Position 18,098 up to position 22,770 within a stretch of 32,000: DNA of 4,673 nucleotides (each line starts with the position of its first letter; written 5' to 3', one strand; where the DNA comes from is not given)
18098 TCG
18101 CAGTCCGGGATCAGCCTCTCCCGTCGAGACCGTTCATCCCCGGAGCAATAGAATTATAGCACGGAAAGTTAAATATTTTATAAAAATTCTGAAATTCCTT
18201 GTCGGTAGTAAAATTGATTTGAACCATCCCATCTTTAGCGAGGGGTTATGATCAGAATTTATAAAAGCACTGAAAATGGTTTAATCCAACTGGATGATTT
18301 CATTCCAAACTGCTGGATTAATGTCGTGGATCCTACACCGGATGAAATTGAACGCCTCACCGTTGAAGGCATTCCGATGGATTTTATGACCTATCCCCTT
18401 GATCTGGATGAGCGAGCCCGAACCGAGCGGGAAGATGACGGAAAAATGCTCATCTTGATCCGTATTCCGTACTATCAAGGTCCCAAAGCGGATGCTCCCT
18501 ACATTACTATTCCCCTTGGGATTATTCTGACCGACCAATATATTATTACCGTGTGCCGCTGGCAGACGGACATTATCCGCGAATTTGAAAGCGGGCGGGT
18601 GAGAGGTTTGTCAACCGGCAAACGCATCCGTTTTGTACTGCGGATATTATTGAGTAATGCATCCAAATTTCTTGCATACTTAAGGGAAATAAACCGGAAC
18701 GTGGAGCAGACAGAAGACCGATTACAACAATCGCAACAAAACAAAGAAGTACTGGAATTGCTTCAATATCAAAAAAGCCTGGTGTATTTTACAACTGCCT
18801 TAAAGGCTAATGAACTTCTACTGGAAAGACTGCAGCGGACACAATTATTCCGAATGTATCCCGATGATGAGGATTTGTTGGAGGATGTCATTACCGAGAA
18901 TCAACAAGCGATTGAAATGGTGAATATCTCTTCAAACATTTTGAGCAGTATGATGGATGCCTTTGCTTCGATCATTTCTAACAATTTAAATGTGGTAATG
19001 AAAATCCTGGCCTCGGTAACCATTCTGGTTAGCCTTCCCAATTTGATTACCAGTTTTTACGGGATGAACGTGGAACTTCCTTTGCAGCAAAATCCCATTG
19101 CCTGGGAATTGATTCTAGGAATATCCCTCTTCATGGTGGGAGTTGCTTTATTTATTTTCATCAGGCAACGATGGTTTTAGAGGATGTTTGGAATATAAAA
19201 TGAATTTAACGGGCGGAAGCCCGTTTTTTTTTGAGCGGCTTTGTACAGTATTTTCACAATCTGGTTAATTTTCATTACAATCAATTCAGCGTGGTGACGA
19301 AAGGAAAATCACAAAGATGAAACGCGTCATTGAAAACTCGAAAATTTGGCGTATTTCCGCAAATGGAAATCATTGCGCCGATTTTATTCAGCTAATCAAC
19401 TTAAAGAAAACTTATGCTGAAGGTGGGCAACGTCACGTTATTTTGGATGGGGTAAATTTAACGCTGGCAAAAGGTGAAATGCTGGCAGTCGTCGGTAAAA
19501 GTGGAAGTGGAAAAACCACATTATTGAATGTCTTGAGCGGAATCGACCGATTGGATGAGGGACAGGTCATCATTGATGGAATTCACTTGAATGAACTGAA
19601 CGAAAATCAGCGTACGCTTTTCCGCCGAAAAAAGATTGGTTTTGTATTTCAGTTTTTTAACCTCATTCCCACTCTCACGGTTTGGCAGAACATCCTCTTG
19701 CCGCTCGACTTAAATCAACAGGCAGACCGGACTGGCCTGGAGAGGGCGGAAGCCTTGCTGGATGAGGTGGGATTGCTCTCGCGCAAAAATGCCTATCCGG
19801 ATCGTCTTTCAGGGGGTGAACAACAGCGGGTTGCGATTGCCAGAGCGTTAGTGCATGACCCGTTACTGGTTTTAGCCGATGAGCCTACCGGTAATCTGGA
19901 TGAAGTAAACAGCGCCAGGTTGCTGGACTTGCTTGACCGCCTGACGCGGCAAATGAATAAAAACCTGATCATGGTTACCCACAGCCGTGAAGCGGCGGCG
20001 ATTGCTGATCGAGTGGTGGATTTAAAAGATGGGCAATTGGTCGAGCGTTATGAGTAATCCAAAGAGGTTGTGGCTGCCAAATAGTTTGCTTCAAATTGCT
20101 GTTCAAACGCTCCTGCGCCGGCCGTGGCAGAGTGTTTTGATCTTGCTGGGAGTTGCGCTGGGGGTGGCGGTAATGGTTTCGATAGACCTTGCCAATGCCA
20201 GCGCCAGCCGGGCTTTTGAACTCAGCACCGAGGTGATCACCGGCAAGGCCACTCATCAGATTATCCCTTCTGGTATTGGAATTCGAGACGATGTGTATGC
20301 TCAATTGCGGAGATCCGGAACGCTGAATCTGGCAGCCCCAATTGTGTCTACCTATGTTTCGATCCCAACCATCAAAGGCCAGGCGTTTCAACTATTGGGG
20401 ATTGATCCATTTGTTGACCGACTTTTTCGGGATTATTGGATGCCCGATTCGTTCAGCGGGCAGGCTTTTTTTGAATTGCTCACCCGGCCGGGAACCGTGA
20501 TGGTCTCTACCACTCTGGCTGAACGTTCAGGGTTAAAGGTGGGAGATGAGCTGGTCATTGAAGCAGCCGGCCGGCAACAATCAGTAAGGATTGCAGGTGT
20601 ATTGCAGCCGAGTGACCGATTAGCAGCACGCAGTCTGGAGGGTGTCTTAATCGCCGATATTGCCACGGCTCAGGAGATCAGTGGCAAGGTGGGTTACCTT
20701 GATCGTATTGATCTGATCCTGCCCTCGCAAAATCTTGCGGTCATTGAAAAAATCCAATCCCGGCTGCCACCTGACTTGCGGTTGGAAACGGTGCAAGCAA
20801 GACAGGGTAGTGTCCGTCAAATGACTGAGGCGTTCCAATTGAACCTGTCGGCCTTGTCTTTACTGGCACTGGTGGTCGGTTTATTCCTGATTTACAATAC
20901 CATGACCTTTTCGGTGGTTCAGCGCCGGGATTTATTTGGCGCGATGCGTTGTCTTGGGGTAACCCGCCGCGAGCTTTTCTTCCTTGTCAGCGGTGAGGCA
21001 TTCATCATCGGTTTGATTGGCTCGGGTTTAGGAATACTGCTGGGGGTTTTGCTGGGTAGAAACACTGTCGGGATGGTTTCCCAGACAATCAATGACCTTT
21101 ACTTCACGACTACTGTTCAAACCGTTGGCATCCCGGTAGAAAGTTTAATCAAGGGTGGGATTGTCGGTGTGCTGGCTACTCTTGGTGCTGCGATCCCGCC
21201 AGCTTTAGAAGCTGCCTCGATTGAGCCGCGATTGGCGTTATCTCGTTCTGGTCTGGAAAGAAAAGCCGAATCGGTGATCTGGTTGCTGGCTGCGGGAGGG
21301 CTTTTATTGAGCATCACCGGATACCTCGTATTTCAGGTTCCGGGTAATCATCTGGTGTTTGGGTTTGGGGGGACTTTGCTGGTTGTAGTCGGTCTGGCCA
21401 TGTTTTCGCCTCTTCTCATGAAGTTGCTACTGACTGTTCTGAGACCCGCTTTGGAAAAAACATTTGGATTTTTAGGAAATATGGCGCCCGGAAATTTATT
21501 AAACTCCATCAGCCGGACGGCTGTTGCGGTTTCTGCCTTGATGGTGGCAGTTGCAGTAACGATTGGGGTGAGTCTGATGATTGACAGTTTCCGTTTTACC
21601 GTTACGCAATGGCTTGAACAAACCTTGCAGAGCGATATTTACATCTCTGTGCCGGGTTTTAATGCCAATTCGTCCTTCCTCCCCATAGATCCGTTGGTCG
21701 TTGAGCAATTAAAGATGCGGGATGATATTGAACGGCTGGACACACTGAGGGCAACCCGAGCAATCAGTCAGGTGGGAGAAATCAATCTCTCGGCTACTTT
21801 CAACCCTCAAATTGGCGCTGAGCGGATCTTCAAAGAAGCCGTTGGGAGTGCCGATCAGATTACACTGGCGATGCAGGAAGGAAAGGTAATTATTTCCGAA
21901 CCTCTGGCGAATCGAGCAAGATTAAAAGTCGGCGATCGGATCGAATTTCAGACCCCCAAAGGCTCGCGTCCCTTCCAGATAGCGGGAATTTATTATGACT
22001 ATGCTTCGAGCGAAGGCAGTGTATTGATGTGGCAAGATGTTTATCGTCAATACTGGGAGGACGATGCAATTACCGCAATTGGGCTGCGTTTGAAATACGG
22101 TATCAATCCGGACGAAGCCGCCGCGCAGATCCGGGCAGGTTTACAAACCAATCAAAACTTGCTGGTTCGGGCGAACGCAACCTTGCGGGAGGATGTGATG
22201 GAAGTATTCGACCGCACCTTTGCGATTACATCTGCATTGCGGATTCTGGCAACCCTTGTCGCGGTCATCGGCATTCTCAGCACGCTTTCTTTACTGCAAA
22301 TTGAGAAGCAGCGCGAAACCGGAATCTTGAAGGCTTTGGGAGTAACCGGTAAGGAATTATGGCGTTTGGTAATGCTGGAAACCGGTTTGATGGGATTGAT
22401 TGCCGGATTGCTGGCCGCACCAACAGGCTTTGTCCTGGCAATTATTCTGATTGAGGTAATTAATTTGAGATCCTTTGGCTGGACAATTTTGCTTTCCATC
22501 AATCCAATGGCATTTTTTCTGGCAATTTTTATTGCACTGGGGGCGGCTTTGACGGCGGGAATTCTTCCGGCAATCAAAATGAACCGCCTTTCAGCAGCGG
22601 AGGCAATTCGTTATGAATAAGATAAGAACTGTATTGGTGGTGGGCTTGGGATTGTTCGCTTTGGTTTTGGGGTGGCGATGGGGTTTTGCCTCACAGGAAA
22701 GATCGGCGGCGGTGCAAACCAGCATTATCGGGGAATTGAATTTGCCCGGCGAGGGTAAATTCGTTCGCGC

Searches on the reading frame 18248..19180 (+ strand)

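Call 74: search_protein_families(library=pfam, proteins=[window:18248-19180:+], max_evalue=0.00001)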
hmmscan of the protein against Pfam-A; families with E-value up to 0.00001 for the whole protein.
window:18248-19180:+ (310 aa): 1 family
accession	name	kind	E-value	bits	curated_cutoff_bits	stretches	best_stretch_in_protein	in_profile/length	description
PF01544.23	CorA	-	5.5e-57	193.8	27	1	22-306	5-292/292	CorA-like Mg2+ transporter protein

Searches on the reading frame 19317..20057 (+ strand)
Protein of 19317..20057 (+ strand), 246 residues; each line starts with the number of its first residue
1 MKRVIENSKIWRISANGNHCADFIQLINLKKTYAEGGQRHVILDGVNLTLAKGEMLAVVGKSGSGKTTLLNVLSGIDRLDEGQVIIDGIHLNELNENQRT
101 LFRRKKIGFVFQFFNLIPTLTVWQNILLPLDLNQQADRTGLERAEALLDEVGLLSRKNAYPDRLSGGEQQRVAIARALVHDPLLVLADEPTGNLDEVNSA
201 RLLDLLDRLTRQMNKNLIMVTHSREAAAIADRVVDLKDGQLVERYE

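Call 74: search_protein_families(library=pfam, proteins=[window:19317-20057:+], max_evalue=0.00001)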
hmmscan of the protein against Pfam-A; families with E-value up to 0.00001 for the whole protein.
window:19317-20057:+ (246 aa): 2 families
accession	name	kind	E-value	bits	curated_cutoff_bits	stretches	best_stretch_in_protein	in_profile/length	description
PF00005.33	ABC_tran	-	5e-36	124.8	25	1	43-191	1-136/137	ABC transporter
PF02463.25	SMC_N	-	8.3e-07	29.1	40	0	152-237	125-212/220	RecF/RecN/SMC N terminal domain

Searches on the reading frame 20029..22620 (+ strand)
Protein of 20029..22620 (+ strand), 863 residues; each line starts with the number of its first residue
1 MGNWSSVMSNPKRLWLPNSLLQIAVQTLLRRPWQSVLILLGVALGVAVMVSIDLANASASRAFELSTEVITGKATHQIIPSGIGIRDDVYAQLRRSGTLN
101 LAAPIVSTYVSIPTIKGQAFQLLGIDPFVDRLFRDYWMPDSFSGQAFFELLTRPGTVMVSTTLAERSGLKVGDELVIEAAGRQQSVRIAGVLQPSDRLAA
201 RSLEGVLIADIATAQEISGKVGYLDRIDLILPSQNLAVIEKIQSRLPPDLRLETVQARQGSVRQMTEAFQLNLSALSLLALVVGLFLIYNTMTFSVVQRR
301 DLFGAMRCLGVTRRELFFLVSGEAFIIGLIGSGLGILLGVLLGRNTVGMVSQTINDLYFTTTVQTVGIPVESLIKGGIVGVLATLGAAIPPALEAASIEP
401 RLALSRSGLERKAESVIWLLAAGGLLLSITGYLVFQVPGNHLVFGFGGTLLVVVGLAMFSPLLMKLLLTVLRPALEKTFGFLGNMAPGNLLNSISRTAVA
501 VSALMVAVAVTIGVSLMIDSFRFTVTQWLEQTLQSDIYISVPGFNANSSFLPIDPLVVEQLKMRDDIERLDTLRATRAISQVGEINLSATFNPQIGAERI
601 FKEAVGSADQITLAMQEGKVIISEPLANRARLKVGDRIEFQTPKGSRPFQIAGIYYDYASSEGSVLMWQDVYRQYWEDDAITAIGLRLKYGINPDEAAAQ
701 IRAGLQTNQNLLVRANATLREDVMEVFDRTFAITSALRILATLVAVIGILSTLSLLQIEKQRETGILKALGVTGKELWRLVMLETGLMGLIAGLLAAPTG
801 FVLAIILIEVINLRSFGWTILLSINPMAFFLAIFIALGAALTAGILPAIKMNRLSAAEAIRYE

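Call 74: search_protein_families(library=pfam, proteins=[window:20029-22620:+], max_evalue=0.00001)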
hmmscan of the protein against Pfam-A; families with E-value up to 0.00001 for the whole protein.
window:20029-22620:+ (863 aa): 2 families
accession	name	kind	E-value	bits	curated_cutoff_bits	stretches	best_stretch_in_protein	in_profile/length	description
PF02687.27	FtsX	-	2.3e-31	108.8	25.5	2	275-400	2-120/120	FtsX-like permease C-terminal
PF12704.14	MacB_PCD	-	1.2e-18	68.6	27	2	497-703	1-206/207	MacB-like periplasmic core domain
